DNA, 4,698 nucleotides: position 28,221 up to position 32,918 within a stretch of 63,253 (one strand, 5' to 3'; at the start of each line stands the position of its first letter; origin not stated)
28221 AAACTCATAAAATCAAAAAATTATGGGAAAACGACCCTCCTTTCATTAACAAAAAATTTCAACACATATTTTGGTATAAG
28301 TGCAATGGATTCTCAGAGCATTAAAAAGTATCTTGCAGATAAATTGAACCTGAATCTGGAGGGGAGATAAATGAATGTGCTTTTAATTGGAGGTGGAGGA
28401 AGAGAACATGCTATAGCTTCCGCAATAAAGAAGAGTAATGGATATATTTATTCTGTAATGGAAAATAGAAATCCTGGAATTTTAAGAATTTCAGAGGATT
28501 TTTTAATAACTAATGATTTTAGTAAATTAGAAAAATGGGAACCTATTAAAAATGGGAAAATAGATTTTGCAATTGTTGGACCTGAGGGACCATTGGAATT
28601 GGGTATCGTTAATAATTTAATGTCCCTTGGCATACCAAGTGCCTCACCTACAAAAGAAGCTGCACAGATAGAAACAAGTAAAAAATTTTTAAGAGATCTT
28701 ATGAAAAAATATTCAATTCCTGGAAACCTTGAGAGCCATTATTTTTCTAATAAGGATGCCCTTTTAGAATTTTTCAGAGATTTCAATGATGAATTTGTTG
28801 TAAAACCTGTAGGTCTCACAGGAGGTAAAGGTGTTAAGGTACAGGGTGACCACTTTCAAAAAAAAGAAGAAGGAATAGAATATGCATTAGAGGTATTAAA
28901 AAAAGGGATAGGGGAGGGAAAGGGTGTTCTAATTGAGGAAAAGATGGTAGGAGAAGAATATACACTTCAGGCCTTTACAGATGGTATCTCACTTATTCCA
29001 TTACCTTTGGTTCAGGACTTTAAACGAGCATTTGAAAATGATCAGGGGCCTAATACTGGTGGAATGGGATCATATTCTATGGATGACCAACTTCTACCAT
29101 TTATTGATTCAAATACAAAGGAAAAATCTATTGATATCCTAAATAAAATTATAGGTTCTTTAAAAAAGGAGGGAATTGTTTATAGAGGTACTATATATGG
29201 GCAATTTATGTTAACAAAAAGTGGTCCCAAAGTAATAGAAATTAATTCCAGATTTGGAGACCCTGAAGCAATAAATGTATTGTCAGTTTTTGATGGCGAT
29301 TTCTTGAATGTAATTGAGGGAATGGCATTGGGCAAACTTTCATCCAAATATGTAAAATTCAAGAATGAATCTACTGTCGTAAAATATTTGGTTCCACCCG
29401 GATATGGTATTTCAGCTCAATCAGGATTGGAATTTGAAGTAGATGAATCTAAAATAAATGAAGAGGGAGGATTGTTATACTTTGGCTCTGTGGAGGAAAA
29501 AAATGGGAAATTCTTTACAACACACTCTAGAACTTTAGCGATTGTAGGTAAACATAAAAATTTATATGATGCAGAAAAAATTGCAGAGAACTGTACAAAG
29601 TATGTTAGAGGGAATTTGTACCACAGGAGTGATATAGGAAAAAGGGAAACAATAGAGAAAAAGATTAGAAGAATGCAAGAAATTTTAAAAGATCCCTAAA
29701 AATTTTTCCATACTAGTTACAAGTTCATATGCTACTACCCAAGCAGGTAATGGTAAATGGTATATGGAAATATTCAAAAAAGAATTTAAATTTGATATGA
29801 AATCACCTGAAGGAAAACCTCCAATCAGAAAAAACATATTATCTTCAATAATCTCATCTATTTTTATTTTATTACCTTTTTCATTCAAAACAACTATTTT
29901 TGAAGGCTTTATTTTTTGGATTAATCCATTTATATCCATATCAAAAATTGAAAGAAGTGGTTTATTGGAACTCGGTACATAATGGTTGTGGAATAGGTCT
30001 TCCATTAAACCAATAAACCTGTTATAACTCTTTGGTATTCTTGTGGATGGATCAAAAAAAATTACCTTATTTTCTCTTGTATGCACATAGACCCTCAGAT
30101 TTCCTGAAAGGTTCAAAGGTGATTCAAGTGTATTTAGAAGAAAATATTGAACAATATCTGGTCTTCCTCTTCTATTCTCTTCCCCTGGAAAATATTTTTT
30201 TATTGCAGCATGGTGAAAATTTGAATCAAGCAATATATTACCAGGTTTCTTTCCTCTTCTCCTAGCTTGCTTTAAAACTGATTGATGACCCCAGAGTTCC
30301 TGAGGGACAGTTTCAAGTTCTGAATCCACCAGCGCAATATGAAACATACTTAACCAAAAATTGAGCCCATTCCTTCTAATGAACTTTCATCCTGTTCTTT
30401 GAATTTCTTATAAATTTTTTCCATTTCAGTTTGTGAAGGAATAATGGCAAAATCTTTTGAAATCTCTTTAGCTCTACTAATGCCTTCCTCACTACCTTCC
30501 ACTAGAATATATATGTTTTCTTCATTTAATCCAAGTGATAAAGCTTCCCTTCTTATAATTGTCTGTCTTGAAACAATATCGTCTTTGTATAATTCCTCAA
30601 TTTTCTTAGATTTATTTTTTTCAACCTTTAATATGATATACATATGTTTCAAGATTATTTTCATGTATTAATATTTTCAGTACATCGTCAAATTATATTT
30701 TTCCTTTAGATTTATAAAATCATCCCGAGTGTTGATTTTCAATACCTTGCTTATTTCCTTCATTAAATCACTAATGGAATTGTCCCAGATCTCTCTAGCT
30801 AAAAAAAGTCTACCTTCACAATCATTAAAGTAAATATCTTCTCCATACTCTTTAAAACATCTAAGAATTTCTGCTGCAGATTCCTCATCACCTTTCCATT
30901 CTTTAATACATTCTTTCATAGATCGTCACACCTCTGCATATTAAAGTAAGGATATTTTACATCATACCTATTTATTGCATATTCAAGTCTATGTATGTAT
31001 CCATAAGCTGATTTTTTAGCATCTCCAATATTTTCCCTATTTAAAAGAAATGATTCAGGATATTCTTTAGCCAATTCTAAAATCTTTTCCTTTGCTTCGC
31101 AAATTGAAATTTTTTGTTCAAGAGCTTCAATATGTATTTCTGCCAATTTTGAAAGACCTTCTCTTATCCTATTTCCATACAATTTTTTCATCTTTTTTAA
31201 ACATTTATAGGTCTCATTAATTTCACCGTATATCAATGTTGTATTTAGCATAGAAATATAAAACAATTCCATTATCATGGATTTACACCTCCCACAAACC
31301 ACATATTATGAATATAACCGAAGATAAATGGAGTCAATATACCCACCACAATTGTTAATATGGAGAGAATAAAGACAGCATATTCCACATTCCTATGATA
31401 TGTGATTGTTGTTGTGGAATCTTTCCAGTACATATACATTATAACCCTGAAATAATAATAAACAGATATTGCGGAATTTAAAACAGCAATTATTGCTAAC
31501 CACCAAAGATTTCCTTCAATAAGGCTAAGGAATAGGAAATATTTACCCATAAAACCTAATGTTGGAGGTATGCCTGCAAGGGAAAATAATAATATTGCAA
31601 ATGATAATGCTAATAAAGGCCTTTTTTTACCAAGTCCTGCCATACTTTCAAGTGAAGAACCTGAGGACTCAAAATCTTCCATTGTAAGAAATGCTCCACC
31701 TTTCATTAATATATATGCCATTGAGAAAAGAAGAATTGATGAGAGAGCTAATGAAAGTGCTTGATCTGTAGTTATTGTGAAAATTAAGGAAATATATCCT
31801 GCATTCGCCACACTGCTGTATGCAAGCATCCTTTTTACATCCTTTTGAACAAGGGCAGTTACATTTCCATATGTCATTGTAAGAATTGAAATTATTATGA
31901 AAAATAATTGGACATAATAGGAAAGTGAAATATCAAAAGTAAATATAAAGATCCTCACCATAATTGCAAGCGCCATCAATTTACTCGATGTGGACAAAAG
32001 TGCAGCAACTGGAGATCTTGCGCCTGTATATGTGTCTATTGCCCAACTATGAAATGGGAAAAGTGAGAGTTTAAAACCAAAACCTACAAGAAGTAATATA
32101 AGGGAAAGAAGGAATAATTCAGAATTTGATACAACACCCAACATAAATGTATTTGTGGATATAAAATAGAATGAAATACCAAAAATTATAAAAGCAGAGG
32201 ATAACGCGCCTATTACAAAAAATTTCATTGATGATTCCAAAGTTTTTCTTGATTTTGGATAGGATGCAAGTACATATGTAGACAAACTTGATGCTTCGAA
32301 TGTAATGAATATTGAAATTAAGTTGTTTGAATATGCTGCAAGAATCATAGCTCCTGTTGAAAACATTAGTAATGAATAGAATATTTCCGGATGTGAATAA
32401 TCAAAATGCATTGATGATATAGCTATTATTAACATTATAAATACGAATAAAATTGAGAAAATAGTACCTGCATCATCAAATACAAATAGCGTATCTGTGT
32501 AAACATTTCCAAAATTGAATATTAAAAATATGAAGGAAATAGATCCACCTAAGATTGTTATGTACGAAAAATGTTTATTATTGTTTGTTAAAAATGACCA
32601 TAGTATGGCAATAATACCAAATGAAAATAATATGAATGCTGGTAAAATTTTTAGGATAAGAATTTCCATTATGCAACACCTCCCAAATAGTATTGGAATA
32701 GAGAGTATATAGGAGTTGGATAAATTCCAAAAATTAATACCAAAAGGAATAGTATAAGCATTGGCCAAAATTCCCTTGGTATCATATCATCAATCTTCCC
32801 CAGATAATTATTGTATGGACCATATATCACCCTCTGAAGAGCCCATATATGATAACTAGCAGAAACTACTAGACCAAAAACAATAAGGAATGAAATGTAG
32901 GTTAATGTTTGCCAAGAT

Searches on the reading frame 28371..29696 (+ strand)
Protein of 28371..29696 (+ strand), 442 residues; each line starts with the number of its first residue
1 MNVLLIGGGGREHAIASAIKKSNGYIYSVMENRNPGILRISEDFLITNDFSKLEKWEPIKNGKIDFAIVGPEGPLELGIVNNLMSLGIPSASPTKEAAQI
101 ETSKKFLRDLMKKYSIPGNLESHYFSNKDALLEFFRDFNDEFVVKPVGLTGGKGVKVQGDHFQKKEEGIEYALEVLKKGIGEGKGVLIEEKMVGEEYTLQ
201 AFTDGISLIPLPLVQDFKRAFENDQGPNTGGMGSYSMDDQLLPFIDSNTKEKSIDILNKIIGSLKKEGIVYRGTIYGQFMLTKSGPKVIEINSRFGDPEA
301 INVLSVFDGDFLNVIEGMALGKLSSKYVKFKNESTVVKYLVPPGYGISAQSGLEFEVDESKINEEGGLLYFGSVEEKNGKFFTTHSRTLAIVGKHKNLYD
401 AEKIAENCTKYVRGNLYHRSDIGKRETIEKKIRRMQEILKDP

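Call 75: search_protein_families(library=pfam, proteins=[window:28371-29696:+], max_evalue=0.00001)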
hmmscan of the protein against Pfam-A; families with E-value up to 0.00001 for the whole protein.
window:28371-29696:+ (442 aa): 3 families
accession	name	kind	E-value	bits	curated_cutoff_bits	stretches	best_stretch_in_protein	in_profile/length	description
PF01071.24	GARS_A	-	5.9e-57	193.1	27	1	102-300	1-194/194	Phosphoribosylglycinamide synthetase, ATP-grasp (A) domain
PF02844.21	GARS_N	-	1.3e-21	77.7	29.5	1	1-101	1-100/100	Phosphoribosylglycinamide synthetase, N domain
PF02843.22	GARS_C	-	5.9e-11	43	34.8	1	336-425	2-92/92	Phosphoribosylglycinamide synthetase, C domain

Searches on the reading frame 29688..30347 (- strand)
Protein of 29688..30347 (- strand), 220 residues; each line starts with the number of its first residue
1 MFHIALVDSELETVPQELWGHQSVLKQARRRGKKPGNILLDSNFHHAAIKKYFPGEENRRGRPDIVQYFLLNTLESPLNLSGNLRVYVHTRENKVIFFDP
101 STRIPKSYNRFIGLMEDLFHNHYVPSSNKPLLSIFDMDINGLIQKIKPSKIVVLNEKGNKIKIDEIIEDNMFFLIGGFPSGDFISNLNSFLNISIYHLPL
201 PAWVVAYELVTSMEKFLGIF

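Call 75: search_protein_families(library=pfam, proteins=[window:29688-30347:-], max_evalue=0.00001)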
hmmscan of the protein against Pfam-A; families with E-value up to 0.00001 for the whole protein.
window:29688-30347:- (220 aa): 1 family
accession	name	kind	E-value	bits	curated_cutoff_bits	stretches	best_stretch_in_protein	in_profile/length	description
PF03587.19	EMG1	-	8.9e-58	195.5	28.2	1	6-214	3-197/197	EMG1/NEP1 methyltransferase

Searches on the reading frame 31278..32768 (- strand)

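Call 76: search_protein_families(library=pfam, proteins=[window:31278-32768:-], max_evalue=0.00001)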
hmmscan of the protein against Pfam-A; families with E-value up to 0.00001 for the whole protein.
window:31278-32768:- (497 aa): 1 family
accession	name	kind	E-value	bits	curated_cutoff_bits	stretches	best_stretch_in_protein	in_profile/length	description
PF00361.26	Proton_antipo_M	-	3.4e-56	191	21.5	1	147-435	1-294/294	NADH:quinone oxidoreductase/Mrp antiporter, TM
